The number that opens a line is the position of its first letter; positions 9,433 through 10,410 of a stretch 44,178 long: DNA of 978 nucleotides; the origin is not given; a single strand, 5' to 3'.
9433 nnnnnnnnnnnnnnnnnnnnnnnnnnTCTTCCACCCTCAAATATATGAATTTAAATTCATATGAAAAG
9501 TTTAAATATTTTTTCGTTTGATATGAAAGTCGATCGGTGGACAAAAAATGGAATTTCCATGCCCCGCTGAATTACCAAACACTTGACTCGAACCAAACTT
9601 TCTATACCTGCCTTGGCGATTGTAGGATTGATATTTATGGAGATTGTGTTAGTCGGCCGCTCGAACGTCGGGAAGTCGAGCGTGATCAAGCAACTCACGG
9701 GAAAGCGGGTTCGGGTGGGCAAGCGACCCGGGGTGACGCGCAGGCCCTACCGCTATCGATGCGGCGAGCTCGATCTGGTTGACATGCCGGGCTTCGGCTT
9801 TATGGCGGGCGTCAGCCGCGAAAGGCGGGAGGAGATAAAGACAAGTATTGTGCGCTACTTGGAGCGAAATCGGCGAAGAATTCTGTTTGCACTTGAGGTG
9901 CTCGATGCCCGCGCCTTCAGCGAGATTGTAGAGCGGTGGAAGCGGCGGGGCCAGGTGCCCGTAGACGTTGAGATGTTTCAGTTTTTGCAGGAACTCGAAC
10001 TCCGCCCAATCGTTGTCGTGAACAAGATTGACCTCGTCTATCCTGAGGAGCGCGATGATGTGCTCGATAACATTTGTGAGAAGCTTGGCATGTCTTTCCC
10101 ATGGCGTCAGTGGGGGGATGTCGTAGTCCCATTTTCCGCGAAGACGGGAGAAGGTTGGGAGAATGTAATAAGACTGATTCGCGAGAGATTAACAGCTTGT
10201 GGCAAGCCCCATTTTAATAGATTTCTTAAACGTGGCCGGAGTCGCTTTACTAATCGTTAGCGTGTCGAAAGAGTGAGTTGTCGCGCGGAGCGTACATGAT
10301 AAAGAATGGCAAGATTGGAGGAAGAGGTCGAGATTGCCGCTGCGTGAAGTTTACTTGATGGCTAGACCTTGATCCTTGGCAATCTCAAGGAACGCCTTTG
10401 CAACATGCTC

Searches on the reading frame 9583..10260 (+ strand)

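Call 5: search_protein_families(library=pfam, max_evalue=0.001, proteins=[window:9583-10260:+])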
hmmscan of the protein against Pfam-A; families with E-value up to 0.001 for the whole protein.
window:9583-10260:+ (225 aa): 5 families
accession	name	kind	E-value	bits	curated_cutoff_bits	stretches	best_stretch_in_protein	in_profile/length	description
PF01926.29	MMR_HSR1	-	2.8e-17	63.3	21.9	1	20-148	1-113/113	50S ribosome-binding GTPase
PF02421.24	FeoB_N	-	4.4e-12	46.2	27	1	20-196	2-153/156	Ferrous iron transport protein B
PF03193.22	RsgA_GTPase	-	1.3e-07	32.1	30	0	135-204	49-109/174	RsgA GTPase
PF00009.33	GTP_EFTU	-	2.6e-06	27.6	26.5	1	127-201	109-184/188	Elongation factor Tu GTP binding domain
PF00350.29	Dynamin_N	-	1.9e-05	25.2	27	1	21-57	1-37/168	Dynamin family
